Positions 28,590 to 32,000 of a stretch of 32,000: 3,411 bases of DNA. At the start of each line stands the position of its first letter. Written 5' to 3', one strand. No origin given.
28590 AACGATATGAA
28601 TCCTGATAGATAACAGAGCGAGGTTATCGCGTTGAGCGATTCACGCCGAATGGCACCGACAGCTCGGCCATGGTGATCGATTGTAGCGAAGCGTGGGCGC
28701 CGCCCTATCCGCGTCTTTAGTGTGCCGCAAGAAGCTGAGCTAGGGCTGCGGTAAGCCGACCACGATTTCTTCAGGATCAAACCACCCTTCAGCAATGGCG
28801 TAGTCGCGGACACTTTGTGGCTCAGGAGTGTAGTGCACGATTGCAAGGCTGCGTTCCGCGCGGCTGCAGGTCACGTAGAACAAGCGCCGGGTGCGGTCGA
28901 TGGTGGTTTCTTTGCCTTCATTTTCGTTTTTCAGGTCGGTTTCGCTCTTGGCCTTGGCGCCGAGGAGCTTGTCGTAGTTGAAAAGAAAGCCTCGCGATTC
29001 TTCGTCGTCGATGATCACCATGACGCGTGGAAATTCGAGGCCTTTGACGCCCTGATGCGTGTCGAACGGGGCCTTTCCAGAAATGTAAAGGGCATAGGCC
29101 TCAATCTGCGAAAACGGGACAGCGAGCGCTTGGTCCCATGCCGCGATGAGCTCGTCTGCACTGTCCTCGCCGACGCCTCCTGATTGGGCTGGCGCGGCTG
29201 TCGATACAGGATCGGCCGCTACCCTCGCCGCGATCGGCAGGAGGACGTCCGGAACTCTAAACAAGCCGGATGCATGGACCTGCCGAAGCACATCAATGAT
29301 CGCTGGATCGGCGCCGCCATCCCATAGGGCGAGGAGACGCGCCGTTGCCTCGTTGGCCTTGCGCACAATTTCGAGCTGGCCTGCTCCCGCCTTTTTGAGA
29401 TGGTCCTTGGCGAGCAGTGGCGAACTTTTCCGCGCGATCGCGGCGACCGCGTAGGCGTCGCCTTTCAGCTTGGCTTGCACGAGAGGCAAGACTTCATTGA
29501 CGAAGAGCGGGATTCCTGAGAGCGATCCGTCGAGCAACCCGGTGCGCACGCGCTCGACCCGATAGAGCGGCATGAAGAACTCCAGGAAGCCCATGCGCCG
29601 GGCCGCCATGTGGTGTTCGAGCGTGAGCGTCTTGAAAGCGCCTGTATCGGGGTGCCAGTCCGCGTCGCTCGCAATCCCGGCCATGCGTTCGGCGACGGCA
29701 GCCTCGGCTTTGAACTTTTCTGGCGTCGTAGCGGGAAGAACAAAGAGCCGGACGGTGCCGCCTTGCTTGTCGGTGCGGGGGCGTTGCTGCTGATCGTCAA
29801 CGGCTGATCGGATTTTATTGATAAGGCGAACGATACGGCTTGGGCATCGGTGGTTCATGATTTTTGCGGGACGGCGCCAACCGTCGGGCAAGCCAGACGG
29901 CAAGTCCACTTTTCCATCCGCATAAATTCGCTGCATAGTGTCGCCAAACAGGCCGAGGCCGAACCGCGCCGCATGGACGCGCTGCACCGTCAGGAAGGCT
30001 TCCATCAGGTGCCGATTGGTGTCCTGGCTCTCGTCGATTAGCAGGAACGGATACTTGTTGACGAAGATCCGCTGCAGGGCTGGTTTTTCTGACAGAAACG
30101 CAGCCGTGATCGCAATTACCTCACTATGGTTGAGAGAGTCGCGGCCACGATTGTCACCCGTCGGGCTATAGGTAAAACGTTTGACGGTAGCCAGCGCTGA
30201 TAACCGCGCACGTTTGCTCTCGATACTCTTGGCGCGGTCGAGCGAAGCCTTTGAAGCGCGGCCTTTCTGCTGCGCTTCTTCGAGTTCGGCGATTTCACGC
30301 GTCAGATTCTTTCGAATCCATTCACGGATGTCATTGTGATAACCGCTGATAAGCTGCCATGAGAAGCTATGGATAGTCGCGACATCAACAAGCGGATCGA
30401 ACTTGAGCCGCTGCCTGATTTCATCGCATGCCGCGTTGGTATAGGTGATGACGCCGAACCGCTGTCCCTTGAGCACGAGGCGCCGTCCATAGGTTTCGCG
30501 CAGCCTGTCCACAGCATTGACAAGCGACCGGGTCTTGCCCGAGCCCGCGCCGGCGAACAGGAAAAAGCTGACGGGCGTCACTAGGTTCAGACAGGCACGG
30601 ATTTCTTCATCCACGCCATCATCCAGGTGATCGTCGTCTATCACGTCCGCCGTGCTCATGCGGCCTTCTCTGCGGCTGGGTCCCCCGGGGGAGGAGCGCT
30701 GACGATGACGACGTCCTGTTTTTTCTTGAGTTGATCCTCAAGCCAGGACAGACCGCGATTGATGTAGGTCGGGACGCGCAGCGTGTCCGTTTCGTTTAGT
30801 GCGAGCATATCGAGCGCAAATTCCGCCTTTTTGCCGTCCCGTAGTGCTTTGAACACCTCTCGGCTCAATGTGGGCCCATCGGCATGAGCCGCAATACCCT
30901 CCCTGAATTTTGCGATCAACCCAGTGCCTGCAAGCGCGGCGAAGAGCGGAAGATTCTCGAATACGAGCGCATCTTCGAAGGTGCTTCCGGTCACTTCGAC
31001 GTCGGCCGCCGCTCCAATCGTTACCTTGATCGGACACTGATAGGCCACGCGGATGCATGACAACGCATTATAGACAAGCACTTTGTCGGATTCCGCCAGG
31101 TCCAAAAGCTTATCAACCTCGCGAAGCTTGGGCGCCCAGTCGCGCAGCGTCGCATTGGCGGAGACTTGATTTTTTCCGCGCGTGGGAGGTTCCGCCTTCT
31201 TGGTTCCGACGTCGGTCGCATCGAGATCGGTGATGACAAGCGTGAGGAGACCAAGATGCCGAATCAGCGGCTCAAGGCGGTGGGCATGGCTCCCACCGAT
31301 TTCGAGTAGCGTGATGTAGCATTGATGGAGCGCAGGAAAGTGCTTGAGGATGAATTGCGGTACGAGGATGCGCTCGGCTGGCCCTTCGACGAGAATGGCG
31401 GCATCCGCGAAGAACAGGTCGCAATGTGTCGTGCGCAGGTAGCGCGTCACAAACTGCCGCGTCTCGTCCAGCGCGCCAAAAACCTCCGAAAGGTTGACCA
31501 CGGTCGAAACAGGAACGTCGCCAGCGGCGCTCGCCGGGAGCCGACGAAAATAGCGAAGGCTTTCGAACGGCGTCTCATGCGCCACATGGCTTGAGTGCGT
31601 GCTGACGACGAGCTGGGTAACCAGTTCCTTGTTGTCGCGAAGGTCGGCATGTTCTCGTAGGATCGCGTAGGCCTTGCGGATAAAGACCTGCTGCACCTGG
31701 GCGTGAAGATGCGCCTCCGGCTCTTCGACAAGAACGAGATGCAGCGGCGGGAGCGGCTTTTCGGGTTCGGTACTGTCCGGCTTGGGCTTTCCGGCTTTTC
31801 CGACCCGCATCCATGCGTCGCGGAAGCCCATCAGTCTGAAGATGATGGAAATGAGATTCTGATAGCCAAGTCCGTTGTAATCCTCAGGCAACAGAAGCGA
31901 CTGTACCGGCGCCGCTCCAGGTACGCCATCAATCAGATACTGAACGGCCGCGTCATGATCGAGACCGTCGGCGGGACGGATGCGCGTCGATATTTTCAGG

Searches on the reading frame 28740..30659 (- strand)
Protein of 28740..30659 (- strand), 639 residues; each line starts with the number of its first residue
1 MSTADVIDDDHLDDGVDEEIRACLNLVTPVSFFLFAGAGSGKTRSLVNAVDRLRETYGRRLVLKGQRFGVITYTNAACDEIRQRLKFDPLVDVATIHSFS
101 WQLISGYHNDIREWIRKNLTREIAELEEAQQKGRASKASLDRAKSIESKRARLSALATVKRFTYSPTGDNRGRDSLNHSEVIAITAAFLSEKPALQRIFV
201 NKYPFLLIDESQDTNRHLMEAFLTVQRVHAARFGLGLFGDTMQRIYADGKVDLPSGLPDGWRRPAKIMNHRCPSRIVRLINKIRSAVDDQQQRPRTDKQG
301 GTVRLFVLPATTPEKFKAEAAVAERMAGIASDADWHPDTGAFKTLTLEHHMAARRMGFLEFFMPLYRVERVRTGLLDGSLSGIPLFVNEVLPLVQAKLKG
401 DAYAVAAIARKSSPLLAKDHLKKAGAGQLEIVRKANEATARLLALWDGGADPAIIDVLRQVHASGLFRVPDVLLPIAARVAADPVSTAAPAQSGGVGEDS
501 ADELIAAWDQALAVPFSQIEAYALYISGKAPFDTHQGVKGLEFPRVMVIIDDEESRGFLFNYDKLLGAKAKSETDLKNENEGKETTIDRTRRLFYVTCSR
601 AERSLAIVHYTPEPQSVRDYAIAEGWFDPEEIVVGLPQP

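Call 4: search_protein_families(library=padloc, proteins=[window:28740-30659:-], max_evalue=1)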
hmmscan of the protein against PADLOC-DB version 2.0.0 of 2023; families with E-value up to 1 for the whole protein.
window:28740-30659:- (639 aa): 47 families (the best 25 are shown)
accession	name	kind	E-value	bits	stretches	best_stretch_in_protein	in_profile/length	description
PDLC00111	GajB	-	7.1e-251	832.3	1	8-633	4-622/625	UrvD helicase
PDLC00143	GajB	-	1.3e-229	762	1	10-634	6-629/632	UrvD helicase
PDLC00135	GajB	-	2.2e-89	299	2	17-367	10-335/603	UrvD helicase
PDLC00113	GajB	-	3.2e-75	251.8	1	16-632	16-573/579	UrvD helicase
PDLC00128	GajB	-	5.3e-61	205.2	2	178-611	237-663/685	UrvD helicase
PDLC00137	GajB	-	3.1e-52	176.2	3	26-150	23-147/679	UrvD helicase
PDLC00125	GajB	-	1.3e-43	147.8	3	173-292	199-318/669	UrvD helicase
PDLC00115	GajB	-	6.1e-34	115.6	2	176-362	47-233/537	UrvD helicase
PDLC00109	GajB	-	2.4e-29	100.2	2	35-295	12-266/647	UrvD helicase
PDLC00119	GajB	-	4.1e-29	100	3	31-113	17-99/565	UrvD helicase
PDLC03802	RTasHel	-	1.5e-26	91.5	2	31-247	20-234/675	DRT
PDLC00117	GajB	-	7.3e-20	69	2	33-247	31-261/604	UrvD helicase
PDLC00127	GajB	-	8.3e-20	68.8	2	30-247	21-246/594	UrvD helicase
PDLC00130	GajB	-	4.5e-18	62.8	2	30-247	16-250/589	UrvD helicase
PDLC00132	GajB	-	3.6e-17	60.2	2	31-112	18-97/625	UrvD helicase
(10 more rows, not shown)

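Call 11: search_protein_families(library=pfam, proteins=[window:28740-30659:-], max_evalue=0.01)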
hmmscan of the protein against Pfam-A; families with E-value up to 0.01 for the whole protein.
window:28740-30659:- (639 aa): 6 families
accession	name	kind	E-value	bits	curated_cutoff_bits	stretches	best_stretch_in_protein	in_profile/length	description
PF00580.27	UvrD-helicase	-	1.2e-18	68.2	23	2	31-149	15-130/271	UvrD/REP helicase N-terminal domain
PF13245.12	AAA_19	-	7.8e-12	46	25.1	1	31-247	13-132/134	AAA domain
PF13086.12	AAA_11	-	8.3e-05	22.9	27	1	20-182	7-196/257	AAA domain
PF13361.12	UvrD_C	-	0.00014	21.9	25.6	1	538-608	295-346/350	UvrD-like helicase C-terminal domain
PF01443.25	Viral_helicase1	-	0.0013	19.1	21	0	37-100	6-51/228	Viral superfamily 1 RNA helicase core domain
PF13538.12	UvrD_C_2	-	0.0093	16.3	27.4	0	589-608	33-52/52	UvrD-like helicase C-terminal domain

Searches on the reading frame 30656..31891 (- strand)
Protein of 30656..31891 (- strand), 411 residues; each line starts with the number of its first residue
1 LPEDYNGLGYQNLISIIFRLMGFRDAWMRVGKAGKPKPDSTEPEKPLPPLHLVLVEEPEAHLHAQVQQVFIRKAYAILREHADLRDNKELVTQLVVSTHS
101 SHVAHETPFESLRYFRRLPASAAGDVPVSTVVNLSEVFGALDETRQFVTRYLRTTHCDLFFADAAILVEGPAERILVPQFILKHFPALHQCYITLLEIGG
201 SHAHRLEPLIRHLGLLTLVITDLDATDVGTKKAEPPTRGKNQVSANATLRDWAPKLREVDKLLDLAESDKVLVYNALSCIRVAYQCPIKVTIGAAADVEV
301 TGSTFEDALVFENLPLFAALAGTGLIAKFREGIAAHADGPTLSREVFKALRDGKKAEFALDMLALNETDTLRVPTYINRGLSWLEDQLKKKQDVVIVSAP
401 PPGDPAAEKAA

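Call 4: search_protein_families(library=padloc, proteins=[window:30656-31891:-], max_evalue=1)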
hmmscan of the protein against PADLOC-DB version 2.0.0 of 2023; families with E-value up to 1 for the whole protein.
window:30656-31891:- (411 aa): 69 families (the best 25 are shown)
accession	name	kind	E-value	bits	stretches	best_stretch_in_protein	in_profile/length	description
PDLC00093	GajA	-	2.3e-164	547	1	1-395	342-729/736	AAA ATPase domain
PDLC00095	GajA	-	2.1e-156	520.6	1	1-399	355-744/752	AAA ATPase domain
PDLC00068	GajA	-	8.1e-140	465.3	2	1-228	124-337/545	AAA ATPase domain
PDLC00063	GajA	-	4.2e-88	294.6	1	1-392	310-667/679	AAA ATPase domain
PDLC00088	GajA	-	4.6e-86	288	1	5-386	1-371/372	AAA ATPase domain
PDLC00065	GajA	-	1.3e-74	250.2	1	1-390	299-669/670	AAA ATPase domain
PDLC00079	GajA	-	3.7e-54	182.7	1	1-386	310-701/702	AAA ATPase domain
PDLC00082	GajA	-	3.4e-32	109.6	1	3-385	344-693/694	AAA ATPase domain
PDLC00096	GajA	-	2.2e-29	100.7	2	6-226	264-457/630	AAA ATPase domain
PDLC00076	GajA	-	1.7e-27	94.2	2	4-251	316-529/700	AAA ATPase domain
PDLC00069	GajA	-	6.2e-27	92.3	1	2-202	298-475/687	AAA ATPase domain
PDLC00070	GajA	-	2.7e-26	90.3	1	8-241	265-465/596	AAA ATPase domain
PDLC00091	GajA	-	7.6e-25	85.8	2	49-184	296-413/627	AAA ATPase domain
PDLC00077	GajA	-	2.9e-24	83.6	1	4-247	302-521/616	AAA ATPase domain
PDLC00099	GajA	-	2.9e-23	80.7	1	50-234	299-470/626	AAA ATPase domain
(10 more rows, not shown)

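Call 11: search_protein_families(library=pfam, proteins=[window:30656-31891:-], max_evalue=0.01)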
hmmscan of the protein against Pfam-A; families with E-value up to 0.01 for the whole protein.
window:30656-31891:- (411 aa): 3 families
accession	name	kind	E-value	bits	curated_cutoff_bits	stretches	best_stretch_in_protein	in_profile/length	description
PF13175.12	AAA_15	-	2.8e-19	70.4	32.1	1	2-104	297-374/374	AAA ATPase domain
PF20469.4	OLD-like_TOPRIM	-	2.1e-17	63.9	23.2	1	160-224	1-67/67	Overcoming lysogenization defect protein-like, TOPRIM domain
PF13304.12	AAA_21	-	0.0022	18.5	27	1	49-102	258-301/304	AAA domain, putative AbiEii toxin, Type IV TA system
